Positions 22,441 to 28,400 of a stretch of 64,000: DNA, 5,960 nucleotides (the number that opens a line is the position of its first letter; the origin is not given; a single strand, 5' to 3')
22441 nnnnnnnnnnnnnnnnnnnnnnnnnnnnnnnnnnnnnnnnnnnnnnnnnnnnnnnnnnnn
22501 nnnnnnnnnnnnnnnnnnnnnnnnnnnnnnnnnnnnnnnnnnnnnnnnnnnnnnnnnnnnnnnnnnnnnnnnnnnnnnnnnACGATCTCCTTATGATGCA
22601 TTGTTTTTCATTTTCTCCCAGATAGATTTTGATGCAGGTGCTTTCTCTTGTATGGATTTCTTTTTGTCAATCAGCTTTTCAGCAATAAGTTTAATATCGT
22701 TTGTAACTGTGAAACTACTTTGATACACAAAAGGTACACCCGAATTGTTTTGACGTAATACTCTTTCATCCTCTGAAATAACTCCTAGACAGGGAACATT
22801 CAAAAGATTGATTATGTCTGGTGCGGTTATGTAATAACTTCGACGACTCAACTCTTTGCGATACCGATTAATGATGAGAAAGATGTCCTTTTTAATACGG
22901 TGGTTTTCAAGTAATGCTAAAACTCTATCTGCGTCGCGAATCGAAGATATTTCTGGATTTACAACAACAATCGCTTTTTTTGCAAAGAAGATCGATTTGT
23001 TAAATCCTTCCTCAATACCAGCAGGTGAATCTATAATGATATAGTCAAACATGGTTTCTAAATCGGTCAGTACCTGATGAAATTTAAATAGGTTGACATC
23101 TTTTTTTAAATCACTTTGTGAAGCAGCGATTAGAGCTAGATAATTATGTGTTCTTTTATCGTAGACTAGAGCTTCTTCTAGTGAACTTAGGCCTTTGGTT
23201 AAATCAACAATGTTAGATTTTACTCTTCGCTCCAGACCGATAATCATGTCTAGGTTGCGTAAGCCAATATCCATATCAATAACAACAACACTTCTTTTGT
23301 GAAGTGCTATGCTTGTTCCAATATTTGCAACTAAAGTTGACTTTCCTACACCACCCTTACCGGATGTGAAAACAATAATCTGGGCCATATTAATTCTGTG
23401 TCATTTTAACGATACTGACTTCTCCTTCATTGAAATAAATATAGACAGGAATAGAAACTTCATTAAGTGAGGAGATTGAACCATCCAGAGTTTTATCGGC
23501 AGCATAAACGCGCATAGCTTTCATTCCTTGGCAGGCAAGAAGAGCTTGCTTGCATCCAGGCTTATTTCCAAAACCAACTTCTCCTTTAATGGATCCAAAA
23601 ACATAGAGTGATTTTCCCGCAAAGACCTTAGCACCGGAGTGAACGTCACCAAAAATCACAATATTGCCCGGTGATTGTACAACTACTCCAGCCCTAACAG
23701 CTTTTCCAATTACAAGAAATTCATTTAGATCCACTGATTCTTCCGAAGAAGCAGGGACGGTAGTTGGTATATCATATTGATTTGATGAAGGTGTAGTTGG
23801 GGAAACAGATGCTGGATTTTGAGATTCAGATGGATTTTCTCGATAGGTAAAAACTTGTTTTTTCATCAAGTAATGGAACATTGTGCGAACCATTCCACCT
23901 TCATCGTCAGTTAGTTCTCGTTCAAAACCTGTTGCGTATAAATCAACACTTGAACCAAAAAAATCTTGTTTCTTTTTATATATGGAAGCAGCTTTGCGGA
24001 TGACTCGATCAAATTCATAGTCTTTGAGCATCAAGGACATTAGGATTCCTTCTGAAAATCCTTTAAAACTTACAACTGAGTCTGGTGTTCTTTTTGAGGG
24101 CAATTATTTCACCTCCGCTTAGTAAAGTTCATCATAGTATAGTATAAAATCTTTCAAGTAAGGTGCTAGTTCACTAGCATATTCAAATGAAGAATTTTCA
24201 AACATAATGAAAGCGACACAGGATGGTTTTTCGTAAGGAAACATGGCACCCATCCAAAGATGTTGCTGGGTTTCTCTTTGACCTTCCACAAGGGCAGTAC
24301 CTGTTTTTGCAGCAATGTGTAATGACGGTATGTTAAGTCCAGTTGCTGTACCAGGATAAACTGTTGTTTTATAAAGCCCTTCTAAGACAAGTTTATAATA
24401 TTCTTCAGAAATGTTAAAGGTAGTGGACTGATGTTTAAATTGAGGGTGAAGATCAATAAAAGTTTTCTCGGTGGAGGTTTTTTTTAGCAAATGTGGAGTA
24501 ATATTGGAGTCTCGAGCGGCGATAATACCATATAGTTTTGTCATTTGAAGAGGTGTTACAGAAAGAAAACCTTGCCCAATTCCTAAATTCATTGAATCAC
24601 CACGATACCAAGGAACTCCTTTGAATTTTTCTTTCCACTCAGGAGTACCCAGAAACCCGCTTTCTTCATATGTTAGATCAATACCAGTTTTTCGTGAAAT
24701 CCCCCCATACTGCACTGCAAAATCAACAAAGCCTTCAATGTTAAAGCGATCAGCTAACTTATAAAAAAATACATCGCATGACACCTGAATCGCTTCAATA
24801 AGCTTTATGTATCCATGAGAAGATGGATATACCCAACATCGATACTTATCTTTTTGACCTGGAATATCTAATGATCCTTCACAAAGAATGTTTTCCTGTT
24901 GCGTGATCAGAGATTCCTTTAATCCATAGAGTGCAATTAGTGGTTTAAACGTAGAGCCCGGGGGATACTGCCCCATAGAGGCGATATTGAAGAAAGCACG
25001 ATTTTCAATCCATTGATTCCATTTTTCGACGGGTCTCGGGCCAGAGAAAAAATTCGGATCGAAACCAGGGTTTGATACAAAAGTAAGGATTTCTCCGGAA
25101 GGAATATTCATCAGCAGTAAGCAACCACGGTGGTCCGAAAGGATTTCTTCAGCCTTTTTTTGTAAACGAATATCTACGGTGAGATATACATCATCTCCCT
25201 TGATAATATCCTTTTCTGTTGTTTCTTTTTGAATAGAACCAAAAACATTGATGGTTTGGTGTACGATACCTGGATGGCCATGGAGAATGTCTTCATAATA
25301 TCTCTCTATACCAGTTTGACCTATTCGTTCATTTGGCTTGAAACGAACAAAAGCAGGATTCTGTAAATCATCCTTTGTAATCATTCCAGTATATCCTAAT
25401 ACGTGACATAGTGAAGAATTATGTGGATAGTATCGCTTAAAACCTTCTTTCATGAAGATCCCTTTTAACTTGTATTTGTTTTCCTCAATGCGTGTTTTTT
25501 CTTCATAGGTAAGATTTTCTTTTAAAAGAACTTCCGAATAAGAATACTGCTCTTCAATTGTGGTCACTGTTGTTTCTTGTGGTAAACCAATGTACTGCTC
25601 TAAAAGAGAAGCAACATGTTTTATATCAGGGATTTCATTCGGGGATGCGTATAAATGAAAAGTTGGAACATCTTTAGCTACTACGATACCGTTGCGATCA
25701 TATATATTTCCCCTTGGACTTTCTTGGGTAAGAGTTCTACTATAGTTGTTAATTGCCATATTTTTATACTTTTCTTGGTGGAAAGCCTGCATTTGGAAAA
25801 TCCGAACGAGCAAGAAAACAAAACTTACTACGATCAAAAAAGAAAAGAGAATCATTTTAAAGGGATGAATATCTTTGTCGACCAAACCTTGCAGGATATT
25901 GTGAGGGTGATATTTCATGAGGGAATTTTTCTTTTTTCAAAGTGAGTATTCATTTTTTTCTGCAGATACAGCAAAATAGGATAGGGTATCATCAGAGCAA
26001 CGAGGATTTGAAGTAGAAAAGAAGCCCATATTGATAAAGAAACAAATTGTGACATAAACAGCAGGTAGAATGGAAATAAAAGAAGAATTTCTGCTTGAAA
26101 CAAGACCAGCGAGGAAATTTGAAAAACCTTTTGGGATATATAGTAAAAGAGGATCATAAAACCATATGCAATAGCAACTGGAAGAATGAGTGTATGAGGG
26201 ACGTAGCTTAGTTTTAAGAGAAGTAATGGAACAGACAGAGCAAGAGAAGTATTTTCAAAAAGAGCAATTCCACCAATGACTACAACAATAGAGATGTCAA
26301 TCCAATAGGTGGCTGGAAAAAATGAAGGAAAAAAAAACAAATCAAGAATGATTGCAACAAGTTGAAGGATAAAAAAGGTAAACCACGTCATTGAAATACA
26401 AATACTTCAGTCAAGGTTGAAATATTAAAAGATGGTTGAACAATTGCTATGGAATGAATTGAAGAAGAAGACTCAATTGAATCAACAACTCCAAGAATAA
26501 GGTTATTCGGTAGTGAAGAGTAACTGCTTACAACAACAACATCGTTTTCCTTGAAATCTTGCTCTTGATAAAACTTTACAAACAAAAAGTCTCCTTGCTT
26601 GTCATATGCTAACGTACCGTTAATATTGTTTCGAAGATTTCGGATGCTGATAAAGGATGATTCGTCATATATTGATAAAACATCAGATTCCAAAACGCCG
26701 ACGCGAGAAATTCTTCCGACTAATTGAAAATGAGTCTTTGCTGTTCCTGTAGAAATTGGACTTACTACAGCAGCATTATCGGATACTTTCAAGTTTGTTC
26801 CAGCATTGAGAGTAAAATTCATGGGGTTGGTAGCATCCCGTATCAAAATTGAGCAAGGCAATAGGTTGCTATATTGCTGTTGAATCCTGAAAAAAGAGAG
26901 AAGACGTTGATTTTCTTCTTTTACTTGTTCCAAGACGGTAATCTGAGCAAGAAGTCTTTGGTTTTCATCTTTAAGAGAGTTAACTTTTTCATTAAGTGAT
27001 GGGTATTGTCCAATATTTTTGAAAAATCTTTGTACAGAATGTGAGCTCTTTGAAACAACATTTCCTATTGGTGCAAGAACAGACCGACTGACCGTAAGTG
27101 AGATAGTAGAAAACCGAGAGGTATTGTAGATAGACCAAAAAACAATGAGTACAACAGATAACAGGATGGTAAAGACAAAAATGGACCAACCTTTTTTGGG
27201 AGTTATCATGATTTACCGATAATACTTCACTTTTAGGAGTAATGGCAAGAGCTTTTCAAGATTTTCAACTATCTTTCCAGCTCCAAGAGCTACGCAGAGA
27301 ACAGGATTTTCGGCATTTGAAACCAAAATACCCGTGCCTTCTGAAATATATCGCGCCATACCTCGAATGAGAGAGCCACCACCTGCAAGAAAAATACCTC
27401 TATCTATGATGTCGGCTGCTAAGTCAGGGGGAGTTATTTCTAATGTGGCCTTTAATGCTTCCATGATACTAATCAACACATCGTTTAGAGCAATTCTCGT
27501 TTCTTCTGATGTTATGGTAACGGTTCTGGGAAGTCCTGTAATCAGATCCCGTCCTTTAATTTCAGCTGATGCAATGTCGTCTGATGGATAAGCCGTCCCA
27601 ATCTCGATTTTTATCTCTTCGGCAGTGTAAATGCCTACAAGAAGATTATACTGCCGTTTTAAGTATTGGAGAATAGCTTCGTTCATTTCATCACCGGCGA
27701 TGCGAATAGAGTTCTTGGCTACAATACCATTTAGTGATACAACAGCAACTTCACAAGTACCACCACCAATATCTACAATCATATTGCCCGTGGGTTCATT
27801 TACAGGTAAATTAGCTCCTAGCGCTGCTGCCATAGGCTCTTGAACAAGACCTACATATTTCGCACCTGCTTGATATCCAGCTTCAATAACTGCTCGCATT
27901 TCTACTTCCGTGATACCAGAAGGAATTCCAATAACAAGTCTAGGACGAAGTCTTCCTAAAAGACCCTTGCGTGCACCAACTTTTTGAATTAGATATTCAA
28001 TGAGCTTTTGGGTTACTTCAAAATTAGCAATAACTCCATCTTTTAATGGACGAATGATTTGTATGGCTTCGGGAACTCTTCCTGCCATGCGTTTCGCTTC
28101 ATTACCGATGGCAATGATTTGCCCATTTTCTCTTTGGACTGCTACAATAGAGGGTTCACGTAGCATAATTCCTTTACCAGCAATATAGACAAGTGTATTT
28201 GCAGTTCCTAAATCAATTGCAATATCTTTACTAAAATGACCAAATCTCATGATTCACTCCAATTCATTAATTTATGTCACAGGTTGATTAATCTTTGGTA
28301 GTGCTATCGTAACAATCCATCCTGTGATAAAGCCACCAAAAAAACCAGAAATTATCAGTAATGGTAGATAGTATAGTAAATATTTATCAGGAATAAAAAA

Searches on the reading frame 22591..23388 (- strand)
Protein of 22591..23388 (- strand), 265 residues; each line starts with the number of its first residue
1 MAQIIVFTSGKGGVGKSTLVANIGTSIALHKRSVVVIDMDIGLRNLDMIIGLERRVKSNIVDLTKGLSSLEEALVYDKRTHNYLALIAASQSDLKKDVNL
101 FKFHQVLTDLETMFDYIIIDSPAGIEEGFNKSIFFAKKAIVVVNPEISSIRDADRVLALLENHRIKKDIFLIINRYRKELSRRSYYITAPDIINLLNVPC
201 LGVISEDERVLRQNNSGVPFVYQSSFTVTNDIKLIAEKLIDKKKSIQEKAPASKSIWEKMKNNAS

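Call 6: search_protein_families(library=pfam, proteins=[window:22591-23388:-], max_evalue=0.01)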
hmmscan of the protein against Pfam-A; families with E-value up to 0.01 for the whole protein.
window:22591-23388:- (265 aa): 10 families
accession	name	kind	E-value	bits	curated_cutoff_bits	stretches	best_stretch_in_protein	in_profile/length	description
PF01656.29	CbiA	-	4.2e-20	72.4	25.4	1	5-219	1-124/125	CobQ/CobB/MinD/ParA nucleotide binding domain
PF13614.12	AAA_31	-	1e-16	61.8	27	1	3-162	2-166/177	AAA domain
PF10609.15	ParA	-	2.8e-14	53.6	27.1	1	2-239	3-245/246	NUBPL iron-transfer P-loop NTPase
PF09140.17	MipZ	-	7e-09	35.8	20.7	1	4-154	2-137/262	ATPase MipZ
PF02374.21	ArsA_ATPase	-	2.7e-07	30.5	24.3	1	5-40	3-38/305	Anion-transporting ATPase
PF06564.18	CBP_BcsQ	-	5.2e-07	29.9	21.3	1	102-178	104-173/234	Cellulose biosynthesis protein BcsQ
PF00142.24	Fer4_NifH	-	2.8e-05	24.2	25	0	9-41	6-38/271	4Fe-4S iron sulfur cluster binding proteins, NifH/frxC family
PF16575.11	CLP1_P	-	0.00033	21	26.6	1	10-47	1-38/188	mRNA cleavage and polyadenylation factor CLP1 P-loop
PF13479.12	AAA_24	-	0.0058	16.9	27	1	7-121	6-72/195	AAA domain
PF03029.23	ATP_bind_1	-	0.0084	16.4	27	0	10-46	3-39/240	Conserved hypothetical ATP binding protein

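Call 7: search_protein_families(library=ncbifam, proteins=[window:22591-23388:-], max_evalue=0.01)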
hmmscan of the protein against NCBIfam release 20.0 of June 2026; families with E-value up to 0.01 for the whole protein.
window:22591-23388:- (265 aa): 25 families
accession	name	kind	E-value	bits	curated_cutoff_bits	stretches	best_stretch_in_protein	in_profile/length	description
TIGR01968.1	minD_bact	equivalog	5.2e-80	268.6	212.9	1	2-262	1-259/261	septum site-determining protein MinD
NF008079.0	PRK10818.1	equivalog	1.4e-55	188.6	508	1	1-242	1-249/270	septum site-determining protein MinD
TIGR01969.1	minD_arch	subfamily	1.3e-42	145.8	201.75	1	4-260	2-249/251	cell division ATPase MinD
NF041546.1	ParA_partition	equivalog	1.2e-14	54.4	180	2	4-40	1-37/203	ParA family partition ATPase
TIGR03371.1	cellulose_yhjQ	equivalog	5e-13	49.1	157.85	1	3-179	2-181/246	cellulose biosynthesis protein BcsQ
NF047398.1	AAA_KGGVGR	domain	5.2e-13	49.7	90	1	3-41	3-41/190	KGGVGR-motif variant AAA ATPase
NF041136.1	MrpORP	equivalog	7.3e-13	48.5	450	1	3-252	6-261/365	iron-sulfur cluster carrier protein MrpORP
TIGR03815.1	CpaE_hom_Actino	equivalog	1.6e-11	43.9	154.45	1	4-217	113-318/340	septum site-determining protein Ssd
TIGR01007.1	eps_fam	subfamily_domain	2.9e-08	33.5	108.05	1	4-146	19-161/204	polysaccharide biosynthesis tyrosine autokinase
TIGR01281.1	DPOR_bchL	equivalog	5.5e-08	32.5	345.15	1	8-62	5-56/268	ferredoxin:protochlorophyllide reductase (ATP-dependent) iron-sulfur ATP-binding protein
NF008669.0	PRK11670.1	equivalog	2.1e-06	26.9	348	1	3-160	108-264/369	iron-sulfur cluster carrier protein ApbC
TIGR00345.1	GET3_arsA_TRC40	subfamily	1.7e-05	24.5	135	0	7-41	1-35/299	TRC40/GET3/ArsA family transport-energizing ATPase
TIGR03018.1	pepcterm_TyrKin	hypoth_equivalog_domain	2.4e-05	23.8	230.65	1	3-166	36-202/207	XrtA-associated tyrosine autokinase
TIGR01005.1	eps_transp_fam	subfamily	5.2e-05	21.6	411.7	1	3-123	547-665/754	exopolysaccharide transport protein family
NF053621.1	ATPseBagBMYCTU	equivalog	5.8e-05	22.3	521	1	5-84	14-94/371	ATPase BagB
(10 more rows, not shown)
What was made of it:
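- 22591..24103 (-): minD (22591-23388) and minC (23390-24103). Calls 6, 7.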

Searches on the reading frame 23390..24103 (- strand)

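Call 6: search_protein_families(library=pfam, proteins=[window:23390-24103:-], max_evalue=0.01)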
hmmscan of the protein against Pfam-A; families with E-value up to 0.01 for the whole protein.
window:23390-24103:- (237 aa): 2 families
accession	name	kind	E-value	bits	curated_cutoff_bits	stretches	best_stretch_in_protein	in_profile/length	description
PF03775.22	MinC_C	-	1.9e-14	53.9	33.2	1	132-230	2-100/102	Septum formation inhibitor MinC, C-terminal domain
PF03961.19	FapA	-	0.00011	22.4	31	1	130-175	22-66/272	Flagellar Assembly Protein A beta solenoid domain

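Call 7: search_protein_families(library=ncbifam, proteins=[window:23390-24103:-], max_evalue=0.01)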
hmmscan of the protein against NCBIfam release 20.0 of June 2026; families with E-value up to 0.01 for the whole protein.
window:23390-24103:- (237 aa): 9 families
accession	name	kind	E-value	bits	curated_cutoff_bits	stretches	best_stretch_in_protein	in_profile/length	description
TIGR01222.1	minC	equivalog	2e-14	53.9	95.25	1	11-204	2-196/226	septum site-determining protein MinC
NF001772.0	PRK00513.1-3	equivalog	7e-13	48.7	271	1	127-208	100-180/226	septum site-determining protein MinC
NF010598.0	PRK13992.1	equivalog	2.3e-12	46.8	183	1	122-234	98-198/205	septum site-determining protein MinC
NF001775.0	PRK00513.1-6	equivalog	1.5e-11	44.3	292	1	132-196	104-167/210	septum site-determining protein MinC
NF001778.0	PRK00513.2-4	equivalog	1.4e-10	41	315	1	109-208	133-231/266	septum site-determining protein MinC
NF001819.0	PRK00556.1-3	equivalog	1.7e-09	37.4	273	1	107-221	72-182/197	septum site-determining protein MinC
NF001779.0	PRK00513.2-5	equivalog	8.5e-07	28.7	486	1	108-231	122-239/250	septum site-determining protein MinC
NF001820.0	PRK00556.1-4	equivalog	1.1e-05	25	409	1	129-176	101-148/199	septum site-determining protein MinC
NF001818.0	PRK00556.1-2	equivalog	0.0066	16.2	354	0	131-180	96-146/195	septum site-determining protein MinC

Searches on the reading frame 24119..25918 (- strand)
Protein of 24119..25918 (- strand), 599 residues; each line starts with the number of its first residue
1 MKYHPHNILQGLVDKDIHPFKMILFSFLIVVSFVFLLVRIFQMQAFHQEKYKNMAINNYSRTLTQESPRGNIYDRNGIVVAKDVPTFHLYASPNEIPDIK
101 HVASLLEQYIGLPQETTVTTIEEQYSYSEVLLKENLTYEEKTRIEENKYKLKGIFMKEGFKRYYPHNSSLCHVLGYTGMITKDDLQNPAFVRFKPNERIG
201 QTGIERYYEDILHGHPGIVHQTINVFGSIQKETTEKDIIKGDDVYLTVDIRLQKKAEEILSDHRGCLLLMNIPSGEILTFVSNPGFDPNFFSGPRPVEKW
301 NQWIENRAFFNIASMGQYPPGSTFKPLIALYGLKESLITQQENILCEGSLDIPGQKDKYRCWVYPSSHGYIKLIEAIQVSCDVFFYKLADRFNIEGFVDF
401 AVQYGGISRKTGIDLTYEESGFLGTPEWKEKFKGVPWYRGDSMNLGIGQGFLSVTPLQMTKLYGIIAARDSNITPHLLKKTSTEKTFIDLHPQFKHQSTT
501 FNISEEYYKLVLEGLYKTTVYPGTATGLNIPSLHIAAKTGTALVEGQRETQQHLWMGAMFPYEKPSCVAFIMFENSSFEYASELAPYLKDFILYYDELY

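Call 6: search_protein_families(library=pfam, proteins=[window:24119-25918:-], max_evalue=0.01)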
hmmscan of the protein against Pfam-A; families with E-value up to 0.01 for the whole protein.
window:24119-25918:- (599 aa): 2 families
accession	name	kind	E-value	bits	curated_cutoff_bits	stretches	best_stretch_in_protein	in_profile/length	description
PF00905.27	Transpeptidase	-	2.5e-45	155.4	22.1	1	265-580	1-284/299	Penicillin binding protein transpeptidase domain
PF03717.20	PBP_dimer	-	6.1e-39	134.7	24.4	1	65-233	2-179/180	Penicillin-binding Protein dimerisation domain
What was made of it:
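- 24119..28250 (-): pbp2 (24119-25918), mreD-like ORF (25915-26391), mreC (26388-27209), mreB (27213-28250). Call 6.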

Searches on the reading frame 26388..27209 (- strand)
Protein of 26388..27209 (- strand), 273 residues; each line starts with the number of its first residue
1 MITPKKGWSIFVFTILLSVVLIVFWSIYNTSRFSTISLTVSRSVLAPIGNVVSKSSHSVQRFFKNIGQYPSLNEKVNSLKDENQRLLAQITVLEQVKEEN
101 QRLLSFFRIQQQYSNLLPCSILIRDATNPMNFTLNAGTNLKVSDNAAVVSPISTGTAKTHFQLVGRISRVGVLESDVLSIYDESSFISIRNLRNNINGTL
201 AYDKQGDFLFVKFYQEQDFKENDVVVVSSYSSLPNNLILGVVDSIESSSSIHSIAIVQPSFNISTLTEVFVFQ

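Call 6: search_protein_families(library=pfam, proteins=[window:26388-27209:-], max_evalue=0.01)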
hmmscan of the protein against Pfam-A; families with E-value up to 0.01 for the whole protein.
window:26388-27209:- (273 aa): 2 families
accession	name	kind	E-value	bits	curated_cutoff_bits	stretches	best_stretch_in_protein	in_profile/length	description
PF04085.20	MreC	-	1e-19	71.2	28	1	131-272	12-146/147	Rod shape-determining protein MreC, barrel core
PF02183.23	HALZ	-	0.002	18.7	28.1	1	68-95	13-40/43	Homeobox associated leucine zipper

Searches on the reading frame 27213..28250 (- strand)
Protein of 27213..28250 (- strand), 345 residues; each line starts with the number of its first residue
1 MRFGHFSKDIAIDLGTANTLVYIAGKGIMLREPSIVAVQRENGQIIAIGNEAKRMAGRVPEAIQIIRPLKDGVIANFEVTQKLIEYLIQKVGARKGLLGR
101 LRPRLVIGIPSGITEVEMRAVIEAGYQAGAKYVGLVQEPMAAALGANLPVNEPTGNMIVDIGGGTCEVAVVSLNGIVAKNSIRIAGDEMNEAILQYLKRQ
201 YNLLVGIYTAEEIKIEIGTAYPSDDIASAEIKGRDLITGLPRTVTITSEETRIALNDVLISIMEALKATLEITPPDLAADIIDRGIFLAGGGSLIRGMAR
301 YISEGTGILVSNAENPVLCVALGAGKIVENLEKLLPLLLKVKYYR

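Call 6: search_protein_families(library=pfam, proteins=[window:27213-28250:-], max_evalue=0.01)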
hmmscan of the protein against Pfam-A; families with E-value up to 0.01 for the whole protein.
window:27213-28250:- (345 aa): 5 families
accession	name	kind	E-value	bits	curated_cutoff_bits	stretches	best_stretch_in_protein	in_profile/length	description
PF06723.19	MreB_Mbl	-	6.2e-132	439.8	27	1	7-334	1-325/327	MreB/Mbl protein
PF14450.12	FtsA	-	1.7e-09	38.5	31.8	1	158-323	2-127/127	Cell division protein FtsA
PF00022.25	Actin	-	2.5e-08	33.4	27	1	11-201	8-191/410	Actin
PF00012.26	HSP70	-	3.3e-08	32.7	20.6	1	103-207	134-244/599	Hsp70 protein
PF11104.14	PilM_2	-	0.0021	17.5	27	0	286-312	278-304/340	Type IV pilus assembly protein PilM;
